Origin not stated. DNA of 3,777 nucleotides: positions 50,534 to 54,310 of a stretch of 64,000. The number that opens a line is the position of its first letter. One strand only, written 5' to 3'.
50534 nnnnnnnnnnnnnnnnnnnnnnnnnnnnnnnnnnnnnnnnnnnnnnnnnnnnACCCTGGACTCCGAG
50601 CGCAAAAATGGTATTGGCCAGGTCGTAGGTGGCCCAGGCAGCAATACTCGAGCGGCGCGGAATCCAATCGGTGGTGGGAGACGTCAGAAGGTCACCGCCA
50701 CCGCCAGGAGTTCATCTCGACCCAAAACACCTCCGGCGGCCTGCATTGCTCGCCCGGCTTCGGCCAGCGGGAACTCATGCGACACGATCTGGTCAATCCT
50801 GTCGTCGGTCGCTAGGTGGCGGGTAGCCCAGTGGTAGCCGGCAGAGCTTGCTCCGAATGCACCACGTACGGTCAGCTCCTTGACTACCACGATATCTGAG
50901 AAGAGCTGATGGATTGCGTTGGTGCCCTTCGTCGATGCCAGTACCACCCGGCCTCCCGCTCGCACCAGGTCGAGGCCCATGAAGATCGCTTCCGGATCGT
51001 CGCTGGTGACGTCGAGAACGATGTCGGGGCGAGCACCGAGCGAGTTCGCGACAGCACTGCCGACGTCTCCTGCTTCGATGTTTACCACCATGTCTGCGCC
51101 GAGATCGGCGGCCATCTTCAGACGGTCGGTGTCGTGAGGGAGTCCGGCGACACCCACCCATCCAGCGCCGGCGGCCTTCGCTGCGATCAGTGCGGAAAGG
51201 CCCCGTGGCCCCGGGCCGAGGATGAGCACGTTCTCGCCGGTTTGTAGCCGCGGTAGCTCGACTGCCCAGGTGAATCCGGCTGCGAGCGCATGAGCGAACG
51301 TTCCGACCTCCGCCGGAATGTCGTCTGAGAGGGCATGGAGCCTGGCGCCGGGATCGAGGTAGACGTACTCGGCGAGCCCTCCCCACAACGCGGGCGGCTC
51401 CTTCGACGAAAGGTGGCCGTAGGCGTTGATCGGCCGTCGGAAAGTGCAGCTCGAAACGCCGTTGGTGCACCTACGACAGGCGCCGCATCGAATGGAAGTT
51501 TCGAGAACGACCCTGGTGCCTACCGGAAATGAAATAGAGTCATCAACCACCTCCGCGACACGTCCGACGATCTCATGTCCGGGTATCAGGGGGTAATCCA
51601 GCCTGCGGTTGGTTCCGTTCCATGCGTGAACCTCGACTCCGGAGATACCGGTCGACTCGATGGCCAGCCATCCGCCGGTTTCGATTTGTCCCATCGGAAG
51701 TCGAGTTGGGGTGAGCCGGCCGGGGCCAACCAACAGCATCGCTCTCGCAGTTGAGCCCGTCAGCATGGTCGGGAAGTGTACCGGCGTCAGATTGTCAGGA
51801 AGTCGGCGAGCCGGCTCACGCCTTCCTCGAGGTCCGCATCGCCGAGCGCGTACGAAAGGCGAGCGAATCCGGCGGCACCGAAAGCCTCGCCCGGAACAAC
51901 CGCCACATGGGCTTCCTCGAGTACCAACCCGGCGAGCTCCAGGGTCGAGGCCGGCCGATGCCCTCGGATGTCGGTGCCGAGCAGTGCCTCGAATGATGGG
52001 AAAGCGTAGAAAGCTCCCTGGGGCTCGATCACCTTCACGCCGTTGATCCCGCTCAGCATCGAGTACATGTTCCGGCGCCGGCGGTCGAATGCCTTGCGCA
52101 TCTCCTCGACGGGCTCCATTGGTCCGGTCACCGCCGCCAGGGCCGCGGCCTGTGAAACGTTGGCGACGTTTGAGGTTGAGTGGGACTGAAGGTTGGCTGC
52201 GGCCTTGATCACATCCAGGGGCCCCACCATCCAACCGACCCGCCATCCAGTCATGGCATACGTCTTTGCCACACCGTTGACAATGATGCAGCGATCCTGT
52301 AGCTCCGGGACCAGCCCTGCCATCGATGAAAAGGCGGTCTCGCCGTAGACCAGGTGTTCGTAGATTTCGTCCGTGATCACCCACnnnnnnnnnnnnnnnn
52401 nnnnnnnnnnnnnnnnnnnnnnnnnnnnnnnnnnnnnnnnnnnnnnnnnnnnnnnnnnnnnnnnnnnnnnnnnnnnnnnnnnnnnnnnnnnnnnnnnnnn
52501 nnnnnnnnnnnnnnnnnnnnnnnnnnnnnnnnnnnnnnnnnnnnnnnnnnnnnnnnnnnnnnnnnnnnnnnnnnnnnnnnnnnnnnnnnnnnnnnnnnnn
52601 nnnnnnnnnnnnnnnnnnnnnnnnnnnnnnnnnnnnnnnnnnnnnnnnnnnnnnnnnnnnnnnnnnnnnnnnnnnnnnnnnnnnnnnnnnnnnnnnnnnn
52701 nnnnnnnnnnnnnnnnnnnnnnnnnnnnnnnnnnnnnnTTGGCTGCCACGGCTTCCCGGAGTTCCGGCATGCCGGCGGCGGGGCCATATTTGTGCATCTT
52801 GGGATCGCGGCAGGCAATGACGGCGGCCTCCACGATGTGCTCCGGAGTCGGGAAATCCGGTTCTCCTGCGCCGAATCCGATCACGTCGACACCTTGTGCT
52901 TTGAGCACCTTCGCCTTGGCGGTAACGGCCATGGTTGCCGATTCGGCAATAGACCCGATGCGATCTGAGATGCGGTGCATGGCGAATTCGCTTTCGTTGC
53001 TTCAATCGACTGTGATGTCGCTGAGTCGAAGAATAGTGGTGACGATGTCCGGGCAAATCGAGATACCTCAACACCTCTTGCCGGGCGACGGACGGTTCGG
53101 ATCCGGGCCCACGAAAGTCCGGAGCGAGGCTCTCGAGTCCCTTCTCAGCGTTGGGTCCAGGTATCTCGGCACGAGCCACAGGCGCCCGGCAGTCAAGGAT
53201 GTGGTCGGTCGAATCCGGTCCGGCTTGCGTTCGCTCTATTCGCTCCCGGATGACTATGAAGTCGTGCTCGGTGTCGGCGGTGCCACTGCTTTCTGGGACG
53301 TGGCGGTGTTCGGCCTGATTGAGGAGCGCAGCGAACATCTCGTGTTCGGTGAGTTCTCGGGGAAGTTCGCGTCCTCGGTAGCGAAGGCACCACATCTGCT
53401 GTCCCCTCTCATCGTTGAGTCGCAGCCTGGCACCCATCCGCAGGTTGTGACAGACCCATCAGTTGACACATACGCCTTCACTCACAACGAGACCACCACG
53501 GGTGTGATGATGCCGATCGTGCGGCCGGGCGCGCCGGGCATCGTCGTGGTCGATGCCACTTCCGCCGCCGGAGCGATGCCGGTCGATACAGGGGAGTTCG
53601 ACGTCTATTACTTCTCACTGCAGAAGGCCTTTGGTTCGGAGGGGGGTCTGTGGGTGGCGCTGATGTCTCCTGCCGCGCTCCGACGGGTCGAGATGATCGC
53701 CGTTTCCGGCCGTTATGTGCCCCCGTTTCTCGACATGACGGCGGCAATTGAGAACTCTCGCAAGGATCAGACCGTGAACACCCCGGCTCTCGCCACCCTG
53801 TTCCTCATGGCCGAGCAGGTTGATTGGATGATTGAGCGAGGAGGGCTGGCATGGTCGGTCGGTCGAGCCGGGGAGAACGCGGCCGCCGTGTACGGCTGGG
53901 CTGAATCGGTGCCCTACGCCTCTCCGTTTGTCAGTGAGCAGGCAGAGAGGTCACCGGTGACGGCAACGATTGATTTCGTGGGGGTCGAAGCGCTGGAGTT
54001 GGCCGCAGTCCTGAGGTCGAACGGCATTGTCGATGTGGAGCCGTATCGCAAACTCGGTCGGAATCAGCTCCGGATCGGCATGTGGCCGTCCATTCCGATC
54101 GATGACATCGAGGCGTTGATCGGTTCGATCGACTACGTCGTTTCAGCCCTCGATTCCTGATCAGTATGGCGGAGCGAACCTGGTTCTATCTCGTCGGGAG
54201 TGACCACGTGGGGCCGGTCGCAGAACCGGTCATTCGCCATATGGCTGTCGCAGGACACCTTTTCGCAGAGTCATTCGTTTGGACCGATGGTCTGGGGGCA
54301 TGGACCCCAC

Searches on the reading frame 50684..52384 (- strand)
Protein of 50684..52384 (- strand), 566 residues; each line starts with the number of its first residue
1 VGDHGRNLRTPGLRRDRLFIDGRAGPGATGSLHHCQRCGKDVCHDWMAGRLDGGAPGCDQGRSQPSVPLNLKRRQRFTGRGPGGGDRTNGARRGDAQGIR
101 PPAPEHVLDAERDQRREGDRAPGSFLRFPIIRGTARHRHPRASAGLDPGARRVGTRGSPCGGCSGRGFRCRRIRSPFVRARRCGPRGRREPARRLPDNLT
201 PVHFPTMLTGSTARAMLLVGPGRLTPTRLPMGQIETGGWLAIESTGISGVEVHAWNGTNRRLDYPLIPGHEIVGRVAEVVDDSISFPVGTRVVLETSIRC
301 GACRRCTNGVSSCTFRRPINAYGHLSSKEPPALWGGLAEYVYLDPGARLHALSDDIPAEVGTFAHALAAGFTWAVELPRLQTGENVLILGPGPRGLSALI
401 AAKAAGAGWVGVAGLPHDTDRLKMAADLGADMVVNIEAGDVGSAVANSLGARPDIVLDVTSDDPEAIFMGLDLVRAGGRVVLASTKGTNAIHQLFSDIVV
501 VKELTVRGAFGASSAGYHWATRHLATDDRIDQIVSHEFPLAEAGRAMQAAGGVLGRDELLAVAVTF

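Call 54: search_protein_families(library=pfam, proteins=[window:50684-52384:-], max_evalue=0.00001)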
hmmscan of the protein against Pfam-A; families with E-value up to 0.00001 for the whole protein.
window:50684-52384:- (566 aa): 2 families
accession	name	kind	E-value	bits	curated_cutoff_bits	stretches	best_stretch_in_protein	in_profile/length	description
PF08240.17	ADH_N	-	1.1e-17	64.6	23.5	1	241-345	8-96/104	Alcohol dehydrogenase GroES-like domain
PF00107.32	ADH_zinc_N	-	4e-15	56.4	31.8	1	395-521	3-124/129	Zinc-binding dehydrogenase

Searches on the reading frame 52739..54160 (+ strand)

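Call 54: search_protein_families(library=pfam, proteins=[window:52739-54160:+], max_evalue=0.00001)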
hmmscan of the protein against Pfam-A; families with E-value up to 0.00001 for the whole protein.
window:52739-54160:+ (473 aa): 1 family
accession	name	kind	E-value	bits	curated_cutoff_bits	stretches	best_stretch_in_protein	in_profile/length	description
PF00266.25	Aminotran_5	-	1.5e-13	50.9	21.5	1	240-430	138-333/371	Aminotransferase class-V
